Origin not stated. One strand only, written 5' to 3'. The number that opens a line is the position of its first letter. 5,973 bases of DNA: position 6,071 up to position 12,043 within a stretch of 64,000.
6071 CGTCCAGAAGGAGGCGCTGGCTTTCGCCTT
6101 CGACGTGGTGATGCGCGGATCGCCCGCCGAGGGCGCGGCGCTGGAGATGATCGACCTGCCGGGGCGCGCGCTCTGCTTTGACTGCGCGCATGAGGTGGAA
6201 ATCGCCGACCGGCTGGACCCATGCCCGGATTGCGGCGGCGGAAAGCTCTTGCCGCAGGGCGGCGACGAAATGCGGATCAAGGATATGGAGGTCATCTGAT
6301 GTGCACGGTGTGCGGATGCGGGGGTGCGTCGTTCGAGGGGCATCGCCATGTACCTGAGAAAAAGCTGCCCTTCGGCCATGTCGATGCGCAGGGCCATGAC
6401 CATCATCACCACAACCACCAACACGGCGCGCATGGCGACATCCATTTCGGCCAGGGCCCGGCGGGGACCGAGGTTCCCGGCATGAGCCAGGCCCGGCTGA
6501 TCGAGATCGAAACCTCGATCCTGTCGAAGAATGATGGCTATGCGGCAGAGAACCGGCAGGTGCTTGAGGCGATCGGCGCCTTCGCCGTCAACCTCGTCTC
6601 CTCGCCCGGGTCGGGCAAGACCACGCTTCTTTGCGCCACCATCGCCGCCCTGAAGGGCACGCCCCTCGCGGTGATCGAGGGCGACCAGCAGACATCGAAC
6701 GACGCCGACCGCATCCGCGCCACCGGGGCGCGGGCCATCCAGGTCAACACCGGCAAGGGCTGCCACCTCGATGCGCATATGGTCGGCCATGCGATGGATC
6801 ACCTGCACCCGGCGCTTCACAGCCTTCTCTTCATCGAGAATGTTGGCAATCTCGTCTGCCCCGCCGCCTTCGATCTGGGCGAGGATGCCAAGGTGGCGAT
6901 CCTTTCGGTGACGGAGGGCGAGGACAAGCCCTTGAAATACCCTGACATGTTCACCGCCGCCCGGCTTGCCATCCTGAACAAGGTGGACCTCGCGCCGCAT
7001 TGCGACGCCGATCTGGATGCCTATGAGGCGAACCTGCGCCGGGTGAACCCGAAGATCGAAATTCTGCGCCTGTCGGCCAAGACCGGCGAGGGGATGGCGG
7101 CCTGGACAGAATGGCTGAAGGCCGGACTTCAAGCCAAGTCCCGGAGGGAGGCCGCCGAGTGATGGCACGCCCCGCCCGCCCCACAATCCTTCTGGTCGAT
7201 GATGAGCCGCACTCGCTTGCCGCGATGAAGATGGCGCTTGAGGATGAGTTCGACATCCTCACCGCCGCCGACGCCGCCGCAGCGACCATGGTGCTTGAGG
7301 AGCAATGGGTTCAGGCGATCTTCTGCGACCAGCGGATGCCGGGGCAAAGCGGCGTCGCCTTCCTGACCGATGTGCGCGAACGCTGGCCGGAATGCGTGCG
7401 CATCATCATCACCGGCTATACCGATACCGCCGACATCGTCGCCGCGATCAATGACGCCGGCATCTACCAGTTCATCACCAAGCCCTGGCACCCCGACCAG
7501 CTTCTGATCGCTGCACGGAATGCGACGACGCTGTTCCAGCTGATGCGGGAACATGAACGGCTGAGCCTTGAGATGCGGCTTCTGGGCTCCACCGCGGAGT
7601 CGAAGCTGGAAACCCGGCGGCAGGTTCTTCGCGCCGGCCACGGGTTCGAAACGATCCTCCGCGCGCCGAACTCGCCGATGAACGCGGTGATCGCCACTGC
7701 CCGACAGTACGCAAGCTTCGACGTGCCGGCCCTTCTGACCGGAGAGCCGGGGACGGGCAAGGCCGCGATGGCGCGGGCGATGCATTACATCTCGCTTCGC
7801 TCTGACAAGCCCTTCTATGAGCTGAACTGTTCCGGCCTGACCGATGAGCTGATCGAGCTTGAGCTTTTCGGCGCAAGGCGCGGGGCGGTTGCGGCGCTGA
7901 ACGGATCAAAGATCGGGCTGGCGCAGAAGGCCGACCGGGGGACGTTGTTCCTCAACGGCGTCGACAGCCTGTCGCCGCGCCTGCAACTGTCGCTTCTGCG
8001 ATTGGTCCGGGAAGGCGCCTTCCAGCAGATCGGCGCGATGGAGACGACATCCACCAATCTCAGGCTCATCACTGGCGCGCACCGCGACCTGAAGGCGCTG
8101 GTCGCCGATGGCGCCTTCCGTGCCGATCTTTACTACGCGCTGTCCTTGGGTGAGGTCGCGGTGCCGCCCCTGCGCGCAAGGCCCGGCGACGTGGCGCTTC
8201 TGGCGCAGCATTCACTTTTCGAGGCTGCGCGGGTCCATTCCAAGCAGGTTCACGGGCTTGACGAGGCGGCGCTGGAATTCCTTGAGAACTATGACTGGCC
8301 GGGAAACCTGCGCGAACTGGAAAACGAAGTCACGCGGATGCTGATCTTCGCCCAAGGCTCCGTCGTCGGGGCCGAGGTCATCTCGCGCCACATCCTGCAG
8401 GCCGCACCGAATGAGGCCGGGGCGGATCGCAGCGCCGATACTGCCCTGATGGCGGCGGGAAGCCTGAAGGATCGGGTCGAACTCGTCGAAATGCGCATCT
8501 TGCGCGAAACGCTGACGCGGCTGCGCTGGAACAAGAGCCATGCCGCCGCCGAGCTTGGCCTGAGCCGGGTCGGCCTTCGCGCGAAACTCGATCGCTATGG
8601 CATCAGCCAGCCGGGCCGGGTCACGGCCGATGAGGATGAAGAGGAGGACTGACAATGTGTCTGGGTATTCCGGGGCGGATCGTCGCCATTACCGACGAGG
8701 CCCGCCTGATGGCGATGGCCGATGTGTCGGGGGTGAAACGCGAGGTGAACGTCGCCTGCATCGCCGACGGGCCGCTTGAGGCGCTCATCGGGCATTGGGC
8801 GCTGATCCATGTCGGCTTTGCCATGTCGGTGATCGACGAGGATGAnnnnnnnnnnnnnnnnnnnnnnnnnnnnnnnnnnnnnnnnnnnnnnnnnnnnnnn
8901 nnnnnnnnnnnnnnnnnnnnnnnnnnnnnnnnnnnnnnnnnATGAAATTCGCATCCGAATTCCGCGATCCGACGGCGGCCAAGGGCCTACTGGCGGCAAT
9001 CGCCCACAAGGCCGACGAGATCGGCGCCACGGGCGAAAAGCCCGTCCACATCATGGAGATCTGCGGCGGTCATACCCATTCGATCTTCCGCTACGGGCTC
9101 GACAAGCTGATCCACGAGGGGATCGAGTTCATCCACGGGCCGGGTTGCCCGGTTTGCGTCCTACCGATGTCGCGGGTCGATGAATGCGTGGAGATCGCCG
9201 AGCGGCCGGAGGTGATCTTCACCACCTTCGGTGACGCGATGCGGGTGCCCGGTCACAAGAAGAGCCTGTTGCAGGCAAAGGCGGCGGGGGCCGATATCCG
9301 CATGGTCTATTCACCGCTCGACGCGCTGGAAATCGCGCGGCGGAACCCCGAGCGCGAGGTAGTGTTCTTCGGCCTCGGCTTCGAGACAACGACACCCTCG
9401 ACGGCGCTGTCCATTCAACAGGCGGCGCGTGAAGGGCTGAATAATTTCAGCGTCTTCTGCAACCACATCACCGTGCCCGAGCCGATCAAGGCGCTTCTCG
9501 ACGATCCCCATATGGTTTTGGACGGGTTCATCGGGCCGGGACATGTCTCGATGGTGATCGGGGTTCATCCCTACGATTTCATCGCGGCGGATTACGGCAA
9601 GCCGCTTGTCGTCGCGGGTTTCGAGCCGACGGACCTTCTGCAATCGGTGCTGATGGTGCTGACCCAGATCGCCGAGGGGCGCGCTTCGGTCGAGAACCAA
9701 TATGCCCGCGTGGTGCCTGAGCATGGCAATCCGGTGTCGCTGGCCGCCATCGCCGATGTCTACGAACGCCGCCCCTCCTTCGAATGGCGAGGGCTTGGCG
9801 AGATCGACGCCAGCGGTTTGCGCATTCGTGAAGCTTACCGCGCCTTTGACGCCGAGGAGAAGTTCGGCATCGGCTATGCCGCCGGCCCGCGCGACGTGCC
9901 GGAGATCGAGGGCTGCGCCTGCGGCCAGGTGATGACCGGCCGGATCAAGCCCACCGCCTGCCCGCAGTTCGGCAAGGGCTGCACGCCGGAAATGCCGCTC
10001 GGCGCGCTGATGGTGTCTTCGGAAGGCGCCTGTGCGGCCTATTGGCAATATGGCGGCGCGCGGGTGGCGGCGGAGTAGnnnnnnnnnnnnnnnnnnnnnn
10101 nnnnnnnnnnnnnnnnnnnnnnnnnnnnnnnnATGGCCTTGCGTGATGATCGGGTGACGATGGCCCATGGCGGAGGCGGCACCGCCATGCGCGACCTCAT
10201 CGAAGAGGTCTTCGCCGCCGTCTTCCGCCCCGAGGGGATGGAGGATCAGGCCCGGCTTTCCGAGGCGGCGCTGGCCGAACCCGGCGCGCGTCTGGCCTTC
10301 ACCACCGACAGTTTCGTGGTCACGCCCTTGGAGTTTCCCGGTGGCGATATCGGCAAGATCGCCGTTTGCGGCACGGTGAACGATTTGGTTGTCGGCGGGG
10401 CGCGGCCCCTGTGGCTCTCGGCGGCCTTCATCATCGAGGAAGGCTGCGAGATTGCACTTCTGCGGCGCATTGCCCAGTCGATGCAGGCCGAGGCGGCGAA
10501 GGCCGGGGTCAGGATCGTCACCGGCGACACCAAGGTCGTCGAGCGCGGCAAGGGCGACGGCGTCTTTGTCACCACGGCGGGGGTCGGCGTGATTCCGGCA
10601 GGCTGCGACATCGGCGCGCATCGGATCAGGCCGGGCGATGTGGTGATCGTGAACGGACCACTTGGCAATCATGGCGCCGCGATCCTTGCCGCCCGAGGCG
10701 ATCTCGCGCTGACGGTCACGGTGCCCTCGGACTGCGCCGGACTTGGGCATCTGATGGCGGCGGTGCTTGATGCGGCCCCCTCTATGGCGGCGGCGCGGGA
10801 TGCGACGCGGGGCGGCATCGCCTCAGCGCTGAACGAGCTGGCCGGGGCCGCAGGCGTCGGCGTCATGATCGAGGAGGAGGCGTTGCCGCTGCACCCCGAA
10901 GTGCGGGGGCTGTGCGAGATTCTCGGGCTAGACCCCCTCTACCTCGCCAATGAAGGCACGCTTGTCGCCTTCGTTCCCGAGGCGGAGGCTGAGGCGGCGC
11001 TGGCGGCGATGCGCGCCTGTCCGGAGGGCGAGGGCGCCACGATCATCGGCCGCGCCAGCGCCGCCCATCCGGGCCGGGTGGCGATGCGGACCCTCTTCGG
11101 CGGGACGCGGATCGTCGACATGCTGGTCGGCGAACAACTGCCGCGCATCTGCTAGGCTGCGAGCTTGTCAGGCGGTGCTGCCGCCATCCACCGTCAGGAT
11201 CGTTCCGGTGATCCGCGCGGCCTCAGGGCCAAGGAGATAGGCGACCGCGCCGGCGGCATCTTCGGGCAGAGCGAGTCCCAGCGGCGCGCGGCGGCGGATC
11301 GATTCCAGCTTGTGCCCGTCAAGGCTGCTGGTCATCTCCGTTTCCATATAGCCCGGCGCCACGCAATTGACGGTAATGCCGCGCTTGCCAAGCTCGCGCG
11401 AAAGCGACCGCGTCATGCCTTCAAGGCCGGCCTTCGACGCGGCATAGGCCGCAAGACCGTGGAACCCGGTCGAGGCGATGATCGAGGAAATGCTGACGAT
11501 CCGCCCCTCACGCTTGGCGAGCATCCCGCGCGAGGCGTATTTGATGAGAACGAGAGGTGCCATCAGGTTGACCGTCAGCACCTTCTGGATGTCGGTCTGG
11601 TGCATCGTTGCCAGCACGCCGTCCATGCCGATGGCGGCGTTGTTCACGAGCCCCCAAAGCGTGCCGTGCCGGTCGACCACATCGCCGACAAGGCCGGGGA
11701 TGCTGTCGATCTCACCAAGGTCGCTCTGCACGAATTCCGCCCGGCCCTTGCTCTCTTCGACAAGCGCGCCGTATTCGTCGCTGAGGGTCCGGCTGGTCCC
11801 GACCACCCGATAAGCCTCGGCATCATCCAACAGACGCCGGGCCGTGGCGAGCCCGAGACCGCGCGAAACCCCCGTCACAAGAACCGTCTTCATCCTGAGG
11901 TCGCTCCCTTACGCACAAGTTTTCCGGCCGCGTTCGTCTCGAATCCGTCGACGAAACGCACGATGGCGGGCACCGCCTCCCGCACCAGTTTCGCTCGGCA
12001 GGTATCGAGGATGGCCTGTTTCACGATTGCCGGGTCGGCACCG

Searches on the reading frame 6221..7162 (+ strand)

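Call 7: search_protein_families(library=pfam, proteins=[window:6221-7162:+], max_evalue=0.001)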
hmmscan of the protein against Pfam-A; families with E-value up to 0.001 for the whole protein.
window:6221-7162:+ (313 aa): 1 family
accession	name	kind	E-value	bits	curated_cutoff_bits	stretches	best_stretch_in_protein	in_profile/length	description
PF02492.25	cobW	-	2.8e-24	86.1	20.7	1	123-282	3-179/180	CobW/HypB/UreG, nucleotide-binding domain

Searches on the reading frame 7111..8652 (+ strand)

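Call 7: search_protein_families(library=pfam, proteins=[window:7111-8652:+], max_evalue=0.001)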
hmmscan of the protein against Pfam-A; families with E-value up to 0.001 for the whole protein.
window:7111-8652:+ (513 aa): 6 families
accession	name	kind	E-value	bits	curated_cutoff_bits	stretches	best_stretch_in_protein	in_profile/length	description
PF00158.32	Sigma54_activat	-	3.8e-44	150.8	20.2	1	187-346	5-164/168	Sigma-54 interaction domain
PF00072.30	Response_reg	-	1.1e-22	80.7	30.2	1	26-134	1-109/111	Response regulator receiver domain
PF25601.1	AAA_lid_14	-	1.9e-20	72.9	27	1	355-436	1-82/87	AAA+ ATPase lid domain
PF14532.12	Sigma54_activ_2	-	1.6e-16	61.3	25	1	199-354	16-138/138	Sigma-54 interaction domain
PF02954.25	HTH_8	-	5e-11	42.6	22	1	456-496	2-42/42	Bacterial regulatory protein, Fis family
PF00004.35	AAA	-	0.00015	22.6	21.2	1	208-290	2-72/131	ATPase family associated with various cellular activities (AAA)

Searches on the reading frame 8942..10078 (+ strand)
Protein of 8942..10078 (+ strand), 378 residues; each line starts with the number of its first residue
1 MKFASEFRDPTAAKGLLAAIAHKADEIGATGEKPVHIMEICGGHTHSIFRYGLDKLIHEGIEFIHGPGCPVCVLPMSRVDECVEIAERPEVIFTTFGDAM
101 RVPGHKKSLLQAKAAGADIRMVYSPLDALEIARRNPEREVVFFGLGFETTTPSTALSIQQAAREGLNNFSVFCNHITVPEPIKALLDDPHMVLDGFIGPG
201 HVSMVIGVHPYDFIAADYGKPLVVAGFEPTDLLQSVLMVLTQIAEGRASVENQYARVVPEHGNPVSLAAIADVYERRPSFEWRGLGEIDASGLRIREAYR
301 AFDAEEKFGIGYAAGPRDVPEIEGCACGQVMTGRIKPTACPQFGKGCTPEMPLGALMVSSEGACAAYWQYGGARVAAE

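Call 7: search_protein_families(library=pfam, proteins=[window:8942-10078:+], max_evalue=0.001)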
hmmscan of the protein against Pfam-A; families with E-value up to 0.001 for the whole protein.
window:8942-10078:+ (378 aa): 1 family
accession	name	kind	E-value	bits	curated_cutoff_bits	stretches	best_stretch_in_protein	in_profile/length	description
PF01924.21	HypD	-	9.7e-151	502.3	25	1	14-371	4-351/351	Hydrogenase formation hypA family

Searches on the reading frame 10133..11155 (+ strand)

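Call 7: search_protein_families(library=pfam, proteins=[window:10133-11155:+], max_evalue=0.001)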
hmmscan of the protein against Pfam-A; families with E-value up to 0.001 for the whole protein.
window:10133-11155:+ (340 aa): 2 families
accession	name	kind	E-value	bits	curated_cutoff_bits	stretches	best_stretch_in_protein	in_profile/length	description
PF02769.27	AIRS_C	-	4.7e-24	85.7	23.1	1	166-314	1-151/156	AIR synthase related protein, C-terminal domain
PF00586.29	AIRS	-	2.9e-21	76.4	24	1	46-154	5-112/112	AIR synthase related protein, N-terminal domain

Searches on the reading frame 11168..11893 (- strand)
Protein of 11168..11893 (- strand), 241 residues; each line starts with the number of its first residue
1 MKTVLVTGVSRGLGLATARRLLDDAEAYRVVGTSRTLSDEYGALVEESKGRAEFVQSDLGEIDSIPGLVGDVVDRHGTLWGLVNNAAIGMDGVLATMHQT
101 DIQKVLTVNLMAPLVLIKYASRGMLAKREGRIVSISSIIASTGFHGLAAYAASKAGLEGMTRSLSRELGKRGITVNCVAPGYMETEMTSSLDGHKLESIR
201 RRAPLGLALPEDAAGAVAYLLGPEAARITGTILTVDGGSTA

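Call 3: search_protein_families(library=pfam, proteins=[window:11168-11893:-], max_evalue=0.01)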
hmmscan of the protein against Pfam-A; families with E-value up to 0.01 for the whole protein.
window:11168-11893:- (241 aa): 5 families
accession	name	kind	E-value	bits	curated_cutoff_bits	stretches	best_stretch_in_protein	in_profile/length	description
PF13561.12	adh_short_C2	-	1.9e-49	168.8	27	1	8-240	1-236/236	Enoyl-(Acyl carrier protein) reductase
PF00106.31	adh_short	-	9.2e-49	166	26.6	1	2-191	1-190/195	short chain dehydrogenase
PF08659.16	KR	-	1.2e-13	51.8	22.6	1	3-176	2-174/180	KR domain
PF23441.1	SDR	-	8.3e-07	29.1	27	1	3-238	9-254/258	SDR-like rossmann domain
PF01370.27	Epimerase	-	0.00064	19.7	20.9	1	4-177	1-169/240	NAD dependent epimerase/dehydratase family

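Call 4: search_protein_families(library=ncbifam, proteins=[window:11168-11893:-], max_evalue=0.01)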
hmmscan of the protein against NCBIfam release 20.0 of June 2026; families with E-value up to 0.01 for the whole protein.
window:11168-11893:- (241 aa): 234 families (the best 25 are shown)
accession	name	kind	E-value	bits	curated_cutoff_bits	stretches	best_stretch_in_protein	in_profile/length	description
TIGR01830.1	3oxo_ACP_reduc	equivalog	6.2e-60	202.9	297.75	1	4-238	1-237/239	3-oxoacyl-[acyl-carrier-protein] reductase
NF004197.0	PRK05653.1-1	equivalog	9.3e-56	189.2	332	1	2-239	8-246/249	3-oxoacyl-ACP reductase FabG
NF009466.0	PRK12826.1-2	subfamily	1.8e-55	188.1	222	1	2-240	4-245/248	3-oxoacyl-ACP reductase FabG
NF004199.0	PRK05653.1-4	equivalog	4.5e-51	173.8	301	1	2-238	6-244/247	3-oxoacyl-ACP reductase FabG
NF009464.0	PRK12824.1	subfamily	2.6e-50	171.4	269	1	2-239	3-242/245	3-oxoacyl-ACP reductase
NF004200.0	PRK05653.1-5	equivalog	9.5e-50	169.4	273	1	2-238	3-240/242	3-oxoacyl-ACP reductase FabG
NF040605.2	mycolic_FabG1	exception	7.6e-49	166.6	420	1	2-239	2-229/233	3-oxoacyl-ACP reductase FabG1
NF004198.0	PRK05653.1-3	equivalog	4.3e-47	160.6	296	1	2-239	8-246/248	3-oxoacyl-ACP reductase FabG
TIGR01829.1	AcAcCoA_reduct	subfamily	1.2e-46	159.3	302.1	1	3-239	2-240/242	acetoacetyl-CoA reductase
NF005559.1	PRK07231.1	subfamily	2.2e-46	158.4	215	1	2-240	5-248/249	glucose 1-dehydrogenase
NF004778.0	PRK06124.1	equivalog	1.7e-44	152.2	303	1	2-240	12-253/256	SDR family oxidoreductase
NF047420.2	EF_P_mod_YmfI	equivalog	8.5e-44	150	238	1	4-238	2-234/236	elongation factor P 5-aminopentanone reductase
NF009547.0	PRK12936.1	subfamily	2.9e-42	144.9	436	1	3-239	8-242/245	3-ketoacyl-(acyl-carrier-protein) reductase NodG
NF053542.1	FlxB_rubin_SDR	equivalog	3.9e-42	144.6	340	1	2-238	1-238/239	flexirubin biosynthesis SDR family reductase FlxB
NF052558.1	MBtsdlDhBudC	equivalog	4.7e-42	144.3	270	1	2-241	4-243/250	meso-2,3-butanediol dehydrogenase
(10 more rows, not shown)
